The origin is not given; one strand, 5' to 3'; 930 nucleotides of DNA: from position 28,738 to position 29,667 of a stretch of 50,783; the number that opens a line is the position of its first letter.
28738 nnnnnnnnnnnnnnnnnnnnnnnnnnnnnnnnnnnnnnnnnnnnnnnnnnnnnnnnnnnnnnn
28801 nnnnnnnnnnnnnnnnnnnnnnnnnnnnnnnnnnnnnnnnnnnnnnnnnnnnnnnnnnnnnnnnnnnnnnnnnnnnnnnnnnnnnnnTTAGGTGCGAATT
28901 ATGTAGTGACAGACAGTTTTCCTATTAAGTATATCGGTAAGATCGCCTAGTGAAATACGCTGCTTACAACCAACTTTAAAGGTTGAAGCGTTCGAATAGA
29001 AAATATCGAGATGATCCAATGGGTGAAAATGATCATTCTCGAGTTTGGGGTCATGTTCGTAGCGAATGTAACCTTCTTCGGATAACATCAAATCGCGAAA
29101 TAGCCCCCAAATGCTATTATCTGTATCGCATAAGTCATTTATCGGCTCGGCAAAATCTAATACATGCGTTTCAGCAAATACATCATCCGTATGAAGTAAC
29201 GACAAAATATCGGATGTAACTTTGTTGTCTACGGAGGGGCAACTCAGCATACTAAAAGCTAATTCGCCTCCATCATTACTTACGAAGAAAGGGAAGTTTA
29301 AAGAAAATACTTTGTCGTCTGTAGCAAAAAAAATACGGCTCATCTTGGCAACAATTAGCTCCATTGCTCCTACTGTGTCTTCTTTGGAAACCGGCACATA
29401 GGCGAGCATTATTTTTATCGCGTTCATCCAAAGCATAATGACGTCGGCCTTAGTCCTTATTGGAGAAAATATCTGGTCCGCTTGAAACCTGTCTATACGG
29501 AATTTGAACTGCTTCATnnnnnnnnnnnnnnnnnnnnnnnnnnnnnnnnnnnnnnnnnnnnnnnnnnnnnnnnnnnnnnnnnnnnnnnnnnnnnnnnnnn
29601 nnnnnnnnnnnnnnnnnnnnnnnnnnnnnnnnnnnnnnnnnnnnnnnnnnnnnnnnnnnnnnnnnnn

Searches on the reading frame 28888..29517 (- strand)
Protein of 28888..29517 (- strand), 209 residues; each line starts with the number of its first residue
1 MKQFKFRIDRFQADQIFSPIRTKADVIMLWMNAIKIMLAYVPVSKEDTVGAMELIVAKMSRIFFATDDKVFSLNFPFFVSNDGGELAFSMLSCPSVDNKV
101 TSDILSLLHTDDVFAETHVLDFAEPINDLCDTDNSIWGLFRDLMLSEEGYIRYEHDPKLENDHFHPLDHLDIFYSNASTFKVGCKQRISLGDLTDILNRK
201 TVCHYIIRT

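Call 4: search_protein_families(library=pfam, proteins=[window:28888-29517:-], max_evalue=1)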
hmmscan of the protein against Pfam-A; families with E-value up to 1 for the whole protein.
window:28888-29517:- (209 aa): 0 families

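Call 5: search_protein_families(library=padloc, proteins=[window:28888-29517:-], max_evalue=1)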
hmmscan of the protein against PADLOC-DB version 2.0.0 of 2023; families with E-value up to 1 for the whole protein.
window:28888-29517:- (209 aa): 0 families

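Call 6: search_protein_families(library=ncbifam, proteins=[window:28888-29517:-], max_evalue=1)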
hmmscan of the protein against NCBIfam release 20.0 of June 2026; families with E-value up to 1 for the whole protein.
window:28888-29517:- (209 aa): 1 family
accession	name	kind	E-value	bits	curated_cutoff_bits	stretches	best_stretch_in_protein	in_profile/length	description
NF053714.1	STM2766_fam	equivalog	1.5e-64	217.5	70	1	2-206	1-206/207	STM2766 family helicase-associated protein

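Call 12: find_homologous_proteins(query=window:28888-29517:-, max_evalue=0.001)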
Query window:28888-29517:- (209 aa): 27 proteins with E <= 0.001 among 50 candidates.
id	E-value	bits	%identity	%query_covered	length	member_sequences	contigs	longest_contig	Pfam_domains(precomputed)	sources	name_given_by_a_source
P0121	3.9e-137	473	100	100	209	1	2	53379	-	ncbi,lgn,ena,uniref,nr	ncbi:MAG: hypothetical protein K8I29_02150 [Alphaproteobacteria bacterium]|uniref:Uncharacterized pr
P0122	4.6e-89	316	66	99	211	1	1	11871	-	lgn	-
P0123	2.0e-87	310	65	99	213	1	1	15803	-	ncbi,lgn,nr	ncbi:MAG: hypothetical protein HGA75_04715 [Thiobacillus sp.]|nr:hypothetical protein [Thiobacillus 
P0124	1.5e-86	307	64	99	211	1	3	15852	-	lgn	-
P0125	4.5e-86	306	66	99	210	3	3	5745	-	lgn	-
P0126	2.2e-84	300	64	99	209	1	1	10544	-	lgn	-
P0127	1.9e-65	239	49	99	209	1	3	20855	-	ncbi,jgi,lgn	jgi:hypothetical protein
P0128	2.4e-61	225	49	99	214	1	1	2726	-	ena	-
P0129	4.8e-59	218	48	99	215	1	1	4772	-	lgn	-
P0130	2.0e-58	216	50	99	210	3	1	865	-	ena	-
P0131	2.3e-58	215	50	99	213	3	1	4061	-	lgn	-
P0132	5.2e-58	214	47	100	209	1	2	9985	-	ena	-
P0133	7.2e-58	214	49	99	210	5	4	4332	-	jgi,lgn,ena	-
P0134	1.9e-57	212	49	99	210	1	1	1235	-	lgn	-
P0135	4.8e-57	211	57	81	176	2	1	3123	-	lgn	-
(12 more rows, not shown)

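Call 36: search_protein_representatives(alignment_id=A2)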
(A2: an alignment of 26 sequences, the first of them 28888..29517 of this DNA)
Query: 26 sequences, 210 profile positions. Proteins with E-value up to 0.001 (for the whole library): 776; up to 1e-10: 680; up to 1e-30: 333. The best 150 are listed.
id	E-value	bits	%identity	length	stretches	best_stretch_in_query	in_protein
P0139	6.6e-95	332.8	-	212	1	1-208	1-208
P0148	6.5e-84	296.9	-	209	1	1-207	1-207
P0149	3.0e-80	285.0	-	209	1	1-208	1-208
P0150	4.7e-77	274.5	-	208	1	1-207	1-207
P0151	9.6e-76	270.2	-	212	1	2-208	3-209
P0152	3.6e-73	261.8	-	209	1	1-209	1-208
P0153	8.4e-73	260.6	-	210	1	1-208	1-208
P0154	1.8e-72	259.6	-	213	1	1-208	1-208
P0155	3.1e-71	255.5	-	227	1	1-207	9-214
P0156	1.2e-70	253.6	-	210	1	1-208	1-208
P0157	2.3e-70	252.6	-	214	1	1-207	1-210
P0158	1.5e-69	250.0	-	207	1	1-206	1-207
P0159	1.7e-69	249.9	-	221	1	1-208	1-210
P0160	1.7e-69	249.8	-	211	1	1-208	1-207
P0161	2.3e-69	249.4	-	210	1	1-208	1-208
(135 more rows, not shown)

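Call 37: predict_structure(alignment_id=A2)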
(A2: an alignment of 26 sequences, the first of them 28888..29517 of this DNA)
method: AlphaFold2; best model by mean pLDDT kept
length: 209 residues; sequences in the alignment: 26
mean_pLDDT: 83.0   pTM: 0.80
mean pLDDT of the five models: 83.0, 78.4, 78.3, 69.1, 60.7
residues with pLDDT >= 90: 60; 70-90: 115; 50-70: 34; < 50: 0
segments of 3 or more residues with pLDDT < 50: none
pLDDT, mean of each block of 10 residues (from residue 1): 90 85 88 93 91 82 89 91 87 92 87 64 65 80 85 87 81 72 86 81 68
secondary structure, 60 per line:
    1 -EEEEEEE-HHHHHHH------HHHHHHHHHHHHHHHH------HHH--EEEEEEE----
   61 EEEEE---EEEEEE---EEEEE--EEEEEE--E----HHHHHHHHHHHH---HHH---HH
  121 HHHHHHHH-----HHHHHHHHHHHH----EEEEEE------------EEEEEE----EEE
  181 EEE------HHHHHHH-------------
elements in order: E2-8 H10-16 H23-38 E50-56 E61-65 E69-74 E78-82 E85-90 H98-109 H119-128 H134-145 E150-155 E168-173 E178-183 H190-196

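Call 86: find_related_loci(query=A4, collection=viral_contigs, flank=8000)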
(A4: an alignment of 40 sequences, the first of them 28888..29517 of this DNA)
Query A4 (209 aa) in viral_contigs; peptide patterns used: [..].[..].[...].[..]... (x = any residue, [..] = any of these).
28 stretches matched a pattern; 13 encode a relative of the query (tblastn E <= 1e-3); 13 distinct loci.
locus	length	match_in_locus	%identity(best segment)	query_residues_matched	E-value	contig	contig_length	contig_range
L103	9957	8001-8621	42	2-206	7e-52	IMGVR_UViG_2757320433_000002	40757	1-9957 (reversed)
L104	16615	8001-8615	42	2-205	1e-49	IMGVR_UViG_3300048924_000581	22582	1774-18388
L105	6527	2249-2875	40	1-208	3e-43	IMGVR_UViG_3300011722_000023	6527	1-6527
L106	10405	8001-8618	38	2-206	2e-42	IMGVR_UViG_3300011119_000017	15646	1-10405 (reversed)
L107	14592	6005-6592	36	1-198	2e-40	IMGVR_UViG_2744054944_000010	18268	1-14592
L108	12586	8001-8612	39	4-206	3e-40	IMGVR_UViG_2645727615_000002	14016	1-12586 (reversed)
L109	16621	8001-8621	35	1-209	5e-40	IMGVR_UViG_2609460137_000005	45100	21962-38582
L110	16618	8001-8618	35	1-208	4e-38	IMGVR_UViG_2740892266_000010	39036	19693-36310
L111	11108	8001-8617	42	1-206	5e-36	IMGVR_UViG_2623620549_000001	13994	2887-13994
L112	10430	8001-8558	32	2-183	6e-26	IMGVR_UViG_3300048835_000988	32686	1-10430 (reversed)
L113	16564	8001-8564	31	16-203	1e-21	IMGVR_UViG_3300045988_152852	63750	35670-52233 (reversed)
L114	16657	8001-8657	30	1-206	2e-17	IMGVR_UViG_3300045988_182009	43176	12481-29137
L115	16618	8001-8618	36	2-206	6e-43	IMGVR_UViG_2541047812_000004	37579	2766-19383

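Call 90: search_protein_families(library=phrogs, proteins=[L115:8661-9695:-, L115:9692-11458:-, L115:2590-5031:+, L109:8733-10160:-, L109:5151-5744:-, L109:14085-16052:+, L103:8680-9957:-, L103:4501-5478:+, L113:9265-12117:-, L113:1736-4522:+], max_evalue=0.00001)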
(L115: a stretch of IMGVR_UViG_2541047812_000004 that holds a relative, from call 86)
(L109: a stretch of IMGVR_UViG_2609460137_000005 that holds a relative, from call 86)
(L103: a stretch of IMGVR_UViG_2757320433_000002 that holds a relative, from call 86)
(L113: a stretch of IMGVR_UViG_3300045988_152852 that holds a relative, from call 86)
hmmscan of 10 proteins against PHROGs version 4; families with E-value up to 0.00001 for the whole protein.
L115:8661-9695:- (344 aa): 8 families
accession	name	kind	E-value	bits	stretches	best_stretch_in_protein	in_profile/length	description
phrog_68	-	head and packaging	5.4e-176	585.3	1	4-343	3-340/344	portal protein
phrog_8392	-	head and packaging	1.5e-104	348.3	1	2-188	1-188/188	portal protein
phrog_1853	-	unknown function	2.9e-54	184.3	1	214-343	1-146/159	-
phrog_12726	-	unknown function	5.2e-30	104.5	1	269-342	1-74/79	-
phrog_12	-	head and packaging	1.8e-22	81.1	1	101-327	146-362/646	portal protein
phrog_2662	-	head and packaging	3.6e-11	43.4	1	91-326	113-350/717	portal protein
phrog_11226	-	head and packaging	9.7e-07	29.1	0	160-338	185-368/388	portal protein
phrog_33693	-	head and packaging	4.1e-06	26.5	1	162-299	167-306/560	portal protein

L115:9692-11458:- (588 aa): 8 families
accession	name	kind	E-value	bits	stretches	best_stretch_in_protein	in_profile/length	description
phrog_3746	-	head and packaging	6.1e-161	536.5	1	2-370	2-366/374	terminase large subunit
phrog_5751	-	head and packaging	3.1e-151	506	1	3-390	63-440/548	terminase large subunit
phrog_5909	-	head and packaging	1.4e-131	438.8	1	275-587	1-284/285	terminase large subunit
phrog_2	-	head and packaging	1.6e-96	325.8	1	1-569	195-561/807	terminase large subunit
phrog_5713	-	head and packaging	4.8e-64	215.6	1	447-585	1-138/143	terminase large subunit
phrog_10334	-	head and packaging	7.6e-23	81.5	1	527-586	6-67/69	terminase large subunit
phrog_14025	-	unknown function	4.4e-19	69.5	1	9-89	16-96/98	-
phrog_38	-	head and packaging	2.3e-06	27.6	1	347-488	493-628/760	terminase large subunit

L115:2590-5031:+ (813 aa): 5 families
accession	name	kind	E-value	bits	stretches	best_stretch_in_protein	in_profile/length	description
phrog_91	-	DNA, RNA and nucleotide metabolism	4.6e-292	972.6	1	7-810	12-759/852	nicking at origin of replication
phrog_6857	-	unknown function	1.6e-203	679.5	1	268-810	180-739/855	-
phrog_14885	-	unknown function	7.1e-171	567.1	1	568-813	1-246/246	-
phrog_23581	-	unknown function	1.3e-73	245.9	1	696-813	1-118/118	-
phrog_28319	-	unknown function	1.5e-36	127.2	1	423-629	1-203/342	-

L109:8733-10160:- (475 aa): 7 families
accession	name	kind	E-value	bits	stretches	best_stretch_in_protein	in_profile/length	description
phrog_19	-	DNA, RNA and nucleotide metabolism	1.2e-110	372.2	1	10-442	150-568/621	DnaB-like replicative helicase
phrog_11530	-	unknown function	2.9e-57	194.5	1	298-460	2-165/184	-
phrog_243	-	DNA, RNA and nucleotide metabolism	2.4e-33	116.2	1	199-441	17-254/273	DnaB-like replicative helicase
phrog_239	-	DNA, RNA and nucleotide metabolism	1e-32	115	1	135-439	294-584/801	DNA primase/helicase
phrog_23150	-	unknown function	1e-11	45.8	1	22-238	10-215/217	-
phrog_20000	-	unknown function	2e-08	35.4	1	18-99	26-105/132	-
phrog_5482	-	unknown function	4.4e-07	29.9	1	196-414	28-251/341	-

L109:5151-5744:- (197 aa): 1 family
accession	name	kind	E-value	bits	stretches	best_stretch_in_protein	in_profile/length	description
phrog_319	-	DNA, RNA and nucleotide metabolism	2.9e-63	213.3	1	1-197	1-158/159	NinB/ Orf homologous recombination mediator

L109:14085-16052:+ (655 aa): 6 families
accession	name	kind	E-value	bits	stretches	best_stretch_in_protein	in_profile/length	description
phrog_2489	-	DNA, RNA and nucleotide metabolism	7.3e-217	723.1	2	324-654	400-727/728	exonuclease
phrog_7838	-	DNA, RNA and nucleotide metabolism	6.5e-64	216.8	1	387-624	4-223/242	exonuclease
phrog_7792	-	unknown function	1.2e-24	88.1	2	386-442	7-64/255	-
phrog_607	-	DNA, RNA and nucleotide metabolism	1.6e-17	64.1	1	203-335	281-411/883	exonuclease VII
phrog_26058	-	unknown function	2.6e-11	43.8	0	202-331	250-386/633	-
phrog_2082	-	DNA, RNA and nucleotide metabolism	9.7e-10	38.3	0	2-88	3-87/823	exonuclease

L103:8680-9957:- (425 aa): 4 families
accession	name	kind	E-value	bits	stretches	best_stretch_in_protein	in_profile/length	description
phrog_1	-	integration and excision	8.6e-40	138.6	1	32-420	120-454/611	integrase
phrog_17497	-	unknown function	4.5e-26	92.5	1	301-422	3-121/133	-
phrog_216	-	integration and excision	3.1e-09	37.4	1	247-411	84-235/301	integrase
phrog_24775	-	unknown function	1.1e-07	32.9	1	357-409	26-78/101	-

L103:4501-5478:+ (325 aa): 1 family
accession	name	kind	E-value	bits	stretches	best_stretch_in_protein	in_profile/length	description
phrog_139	-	other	2e-41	143.6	1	88-299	84-262/342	deoxynucleoside monophosphate kinase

L113:9265-12117:- (950 aa): 0 families

L113:1736-4522:+ (928 aa): 1 family
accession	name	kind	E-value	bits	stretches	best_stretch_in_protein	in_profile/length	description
phrog_6688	-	unknown function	7.4e-17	62.2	1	451-554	448-662/681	-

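Call 102: search_solved_structures(query=A4, max_evalue=10, show_alignments=1)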
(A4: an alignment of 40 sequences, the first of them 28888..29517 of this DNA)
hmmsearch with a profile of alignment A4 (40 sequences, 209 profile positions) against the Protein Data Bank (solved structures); distinct sequences matched with E-value up to 10: 0.

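Call 103: search_protein_families(library=pfam, alignment_id=A4, max_evalue=1)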
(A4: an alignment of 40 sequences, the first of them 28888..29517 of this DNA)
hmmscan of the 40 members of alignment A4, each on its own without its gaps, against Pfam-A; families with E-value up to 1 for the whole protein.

A. member 1, window:28888-29517:- (209 aa): 0 families

B. families by the number of members that match (of 40 scanned): 18 families
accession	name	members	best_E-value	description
PF10053.14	DUF2290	7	2.2e-06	Uncharacterized conserved protein (DUF2290)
PF10664.14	NdhM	1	0.019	Cyanobacterial and plastid NDH-1 subunit M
PF19419.5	DUF5983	1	0.028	Family of unknown function (DUF5983) C-terminal domain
PF17032.10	Zn_ribbon_15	1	0.041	zinc-ribbon family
PF08243.16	SPT2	1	0.068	SPT2 chromatin protein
PF24839.1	DUF7718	1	0.079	Domain of unknown function (DUF7718)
PF20858.2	Pgp3_N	1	0.12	Immunodominant antigen Pgp3, N-terminal domain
PF02941.21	FeThRed_A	1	0.12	Ferredoxin thioredoxin reductase variable alpha chain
PF23059.1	CUB_M02D8_5_6th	1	0.12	M02D8_5-like, sixth CUB domain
PF14242.11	DUF4342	1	0.14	Domain of unknown function (DUF4342)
PF11255.13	DUF3054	1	0.16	Protein of unknown function (DUF3054)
PF02304.21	Phage_B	1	0.16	Scaffold protein B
PF09683.15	Lactococcin_972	1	0.19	Bacteriocin (Lactococcin_972)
PF14993.11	Neuropeptide_S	1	0.19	Neuropeptide S precursor protein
PF19088.6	TUTase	1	0.22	TUTase nucleotidyltransferase domain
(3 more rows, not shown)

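Call 104: search_protein_families(library=padloc, alignment_id=A4, max_evalue=0.1)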
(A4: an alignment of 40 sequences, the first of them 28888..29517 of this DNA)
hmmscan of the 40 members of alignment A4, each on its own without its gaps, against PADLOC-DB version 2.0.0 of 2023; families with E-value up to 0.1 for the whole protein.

A. member 1, window:28888-29517:- (209 aa): 0 families

B. families by the number of members that match (of 40 scanned): 3 families
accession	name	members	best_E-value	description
PDLC02998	DUF2290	7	4.8e-06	-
PDLC01339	Csm3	1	0.01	"CAS-III-A,CAS-III-D; effector_G7"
PDLC03084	Specificity_I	1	0.022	Type I specificity subunit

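Call 112: fold_search(model_id=the predicted structure, library=viral)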
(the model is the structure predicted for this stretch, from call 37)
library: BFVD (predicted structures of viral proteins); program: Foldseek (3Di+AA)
matches with E <= 10: 430; with E <= 0.001: 0
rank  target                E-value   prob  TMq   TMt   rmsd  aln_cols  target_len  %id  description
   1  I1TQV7                1.4e-01  0.08  0.17  0.14  19.2       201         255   10  (no name in the UniProt tables at hand)
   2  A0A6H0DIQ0            2.3e-01  0.16  0.20  0.08  11.3       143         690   12  RNA-directed RNA polymerase [Sedov virus]
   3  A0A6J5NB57            2.6e-01  0.08  0.15  0.16  17.1       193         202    8  Uncharacterized protein [uncultured Caudovirales phage]
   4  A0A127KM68            2.9e-01  0.06  0.13  0.12  16.6       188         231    8  Uncharacterized protein [Cyanophage S-RIM32]
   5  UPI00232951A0         4.2e-01  0.04  0.13  0.13  17.7       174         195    7  (no name look-up for this kind of identifier)
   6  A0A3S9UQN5            4.5e-01  0.06  0.10  0.19  11.5        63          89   13  Uncharacterized protein [Mycobacterium phage DrLupo]
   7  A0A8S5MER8            4.7e-01  0.09  0.17  0.23  16.2       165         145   11  Uncharacterized protein [Siphoviridae sp. ctWuM9]
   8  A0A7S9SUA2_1          4.7e-01  0.05  0.15  0.05  15.3       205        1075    7  Crassvirus muzzle protein C-terminal domain-containing protein [Virus NIOZ-UU157]
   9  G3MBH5                5.0e-01  0.07  0.14  0.23  12.1        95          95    9  Gp113 [Bacillus phage G]
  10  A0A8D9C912            5.0e-01  0.04  0.15  0.12  20.2       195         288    9  Uncharacterized protein [uncultured marine phage]
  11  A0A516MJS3            5.6e-01  0.05  0.15  0.05  15.7       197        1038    9  (no name in the UniProt tables at hand)
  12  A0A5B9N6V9            6.0e-01  0.06  0.15  0.13  11.2       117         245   17  Uncharacterized protein [Aeromonas phage 4L372D]
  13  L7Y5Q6                6.7e-01  0.09  0.10  0.10   7.4        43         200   16  Uncharacterized protein [Megavirus lba]
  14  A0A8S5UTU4            6.7e-01  0.06  0.13  0.20  10.2        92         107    9  Uncharacterized protein [Myoviridae sp. ctYA416]
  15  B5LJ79                6.7e-01  0.05  0.10  0.21  12.7        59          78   12  Uncharacterized protein [Mycobacterium phage Myrna]
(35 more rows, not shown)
